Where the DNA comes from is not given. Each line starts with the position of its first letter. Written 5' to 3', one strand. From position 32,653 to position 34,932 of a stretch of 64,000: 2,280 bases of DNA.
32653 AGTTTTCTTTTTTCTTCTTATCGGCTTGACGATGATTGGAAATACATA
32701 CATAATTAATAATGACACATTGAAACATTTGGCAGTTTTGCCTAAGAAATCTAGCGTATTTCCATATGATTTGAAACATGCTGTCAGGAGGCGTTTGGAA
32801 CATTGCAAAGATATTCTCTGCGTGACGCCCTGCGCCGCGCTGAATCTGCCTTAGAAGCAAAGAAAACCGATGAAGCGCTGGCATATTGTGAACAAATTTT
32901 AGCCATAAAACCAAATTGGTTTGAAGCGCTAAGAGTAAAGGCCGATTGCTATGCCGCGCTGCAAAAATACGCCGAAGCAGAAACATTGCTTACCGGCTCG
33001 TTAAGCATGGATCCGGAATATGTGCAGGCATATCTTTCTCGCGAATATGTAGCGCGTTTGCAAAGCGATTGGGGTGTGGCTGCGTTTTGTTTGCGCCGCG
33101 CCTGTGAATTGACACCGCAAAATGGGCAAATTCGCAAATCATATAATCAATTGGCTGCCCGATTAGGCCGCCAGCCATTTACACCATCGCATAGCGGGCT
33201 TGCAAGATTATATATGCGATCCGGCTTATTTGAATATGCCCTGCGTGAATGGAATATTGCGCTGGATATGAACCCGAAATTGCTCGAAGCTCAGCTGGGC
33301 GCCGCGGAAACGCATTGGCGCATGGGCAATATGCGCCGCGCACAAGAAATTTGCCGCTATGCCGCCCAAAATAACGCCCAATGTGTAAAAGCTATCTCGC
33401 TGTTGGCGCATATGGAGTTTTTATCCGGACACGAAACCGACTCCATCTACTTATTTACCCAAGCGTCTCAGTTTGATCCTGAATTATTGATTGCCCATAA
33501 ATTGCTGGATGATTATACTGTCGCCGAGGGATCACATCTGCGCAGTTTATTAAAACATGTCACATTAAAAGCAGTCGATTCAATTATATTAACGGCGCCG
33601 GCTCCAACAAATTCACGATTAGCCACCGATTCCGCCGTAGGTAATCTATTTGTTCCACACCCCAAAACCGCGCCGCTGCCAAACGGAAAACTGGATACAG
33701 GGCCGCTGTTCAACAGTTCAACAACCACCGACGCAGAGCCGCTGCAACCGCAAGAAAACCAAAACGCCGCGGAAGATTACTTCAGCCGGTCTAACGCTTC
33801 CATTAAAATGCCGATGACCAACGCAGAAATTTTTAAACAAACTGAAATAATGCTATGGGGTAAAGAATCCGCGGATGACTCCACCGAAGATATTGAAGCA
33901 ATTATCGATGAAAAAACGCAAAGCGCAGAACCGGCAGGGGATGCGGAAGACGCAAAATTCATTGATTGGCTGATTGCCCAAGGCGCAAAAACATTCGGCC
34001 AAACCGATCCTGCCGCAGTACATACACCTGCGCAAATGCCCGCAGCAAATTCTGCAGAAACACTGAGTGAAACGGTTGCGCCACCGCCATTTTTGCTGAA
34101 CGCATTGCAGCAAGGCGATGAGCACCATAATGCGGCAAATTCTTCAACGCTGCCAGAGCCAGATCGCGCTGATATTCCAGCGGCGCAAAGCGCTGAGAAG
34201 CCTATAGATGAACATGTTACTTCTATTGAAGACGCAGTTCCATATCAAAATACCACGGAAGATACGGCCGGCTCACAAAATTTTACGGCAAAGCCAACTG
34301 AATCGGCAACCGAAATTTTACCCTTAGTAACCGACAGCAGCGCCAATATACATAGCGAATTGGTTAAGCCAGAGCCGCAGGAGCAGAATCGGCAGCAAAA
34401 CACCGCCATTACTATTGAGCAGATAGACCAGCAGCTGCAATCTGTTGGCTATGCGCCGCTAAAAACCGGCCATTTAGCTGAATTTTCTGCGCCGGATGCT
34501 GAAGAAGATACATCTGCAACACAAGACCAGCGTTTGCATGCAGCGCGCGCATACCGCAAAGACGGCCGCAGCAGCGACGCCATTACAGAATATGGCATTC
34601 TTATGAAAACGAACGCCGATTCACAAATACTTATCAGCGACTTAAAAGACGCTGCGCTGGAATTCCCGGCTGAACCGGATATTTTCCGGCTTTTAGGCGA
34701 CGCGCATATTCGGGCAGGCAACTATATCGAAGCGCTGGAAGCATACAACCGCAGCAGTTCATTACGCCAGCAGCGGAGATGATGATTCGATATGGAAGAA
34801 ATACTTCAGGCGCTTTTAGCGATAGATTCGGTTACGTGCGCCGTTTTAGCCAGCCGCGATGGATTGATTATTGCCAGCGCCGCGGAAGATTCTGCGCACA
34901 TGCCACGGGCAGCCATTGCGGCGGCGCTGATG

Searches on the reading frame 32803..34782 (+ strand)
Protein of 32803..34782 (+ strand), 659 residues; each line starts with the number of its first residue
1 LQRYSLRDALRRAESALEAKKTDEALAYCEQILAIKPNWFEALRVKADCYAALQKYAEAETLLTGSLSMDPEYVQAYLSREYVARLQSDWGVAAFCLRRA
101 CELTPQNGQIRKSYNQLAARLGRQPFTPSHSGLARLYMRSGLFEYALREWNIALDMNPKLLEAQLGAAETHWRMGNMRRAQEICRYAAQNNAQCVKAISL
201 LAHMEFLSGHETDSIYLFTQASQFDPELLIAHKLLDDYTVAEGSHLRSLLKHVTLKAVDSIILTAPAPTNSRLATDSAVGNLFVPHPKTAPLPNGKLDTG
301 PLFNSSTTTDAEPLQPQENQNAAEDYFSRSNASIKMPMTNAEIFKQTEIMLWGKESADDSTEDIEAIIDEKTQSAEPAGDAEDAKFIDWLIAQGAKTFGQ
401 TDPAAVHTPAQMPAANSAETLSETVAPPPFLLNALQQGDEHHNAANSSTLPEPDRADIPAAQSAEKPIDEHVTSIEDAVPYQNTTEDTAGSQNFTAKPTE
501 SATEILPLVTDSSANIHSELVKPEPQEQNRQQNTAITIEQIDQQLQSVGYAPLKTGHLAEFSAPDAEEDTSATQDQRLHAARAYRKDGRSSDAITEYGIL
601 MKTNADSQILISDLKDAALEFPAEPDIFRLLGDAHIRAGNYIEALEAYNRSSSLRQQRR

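Call 51: search_protein_families(library=pfam, proteins=[window:32803-34782:+], max_evalue=0.00001)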
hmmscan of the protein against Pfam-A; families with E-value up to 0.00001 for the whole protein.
window:32803-34782:+ (659 aa): 11 families
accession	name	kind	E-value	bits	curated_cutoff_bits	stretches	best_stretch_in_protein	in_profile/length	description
PF07719.23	TPR_2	-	5.8e-19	67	27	0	626-652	2-28/34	Tetratricopeptide repeat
PF14559.12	TPR_19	-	2.7e-14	53.7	25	1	16-72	1-57/68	Tetratricopeptide repeat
PF13428.12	TPR_14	-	2.5e-11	43.5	23.5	0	10-48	5-43/44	Tetratricopeptide repeat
PF13432.12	TPR_16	-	3.3e-11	43.9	32.7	0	580-650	3-56/65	Tetratricopeptide repeat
PF00515.34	TPR_1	-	3.2e-09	36.7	27.8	0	11-38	6-33/34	Tetratricopeptide repeat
PF13414.12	TPR_11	-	7.8e-09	35.5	26.8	0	135-175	2-42/42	TPR repeat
PF23914.1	TPR_CcmH_CycH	-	6.6e-07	29.7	42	0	133-223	56-149/158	Cytochrome c-type biogenesis protein H TPR domain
PF13424.12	TPR_12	-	1e-06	29.2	30.1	0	9-70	5-75/77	Tetratricopeptide repeat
PF13371.12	TPR_9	-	1.7e-06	28.4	35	0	15-81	4-70/73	Tetratricopeptide repeat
PF12895.13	ANAPC3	-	4.1e-06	27.4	27.2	0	4-63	21-79/82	Anaphase-promoting complex, cyclosome, subunit 3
PF13174.12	TPR_6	-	7.1e-06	26.8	26.3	0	10-34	4-28/33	Tetratricopeptide repeat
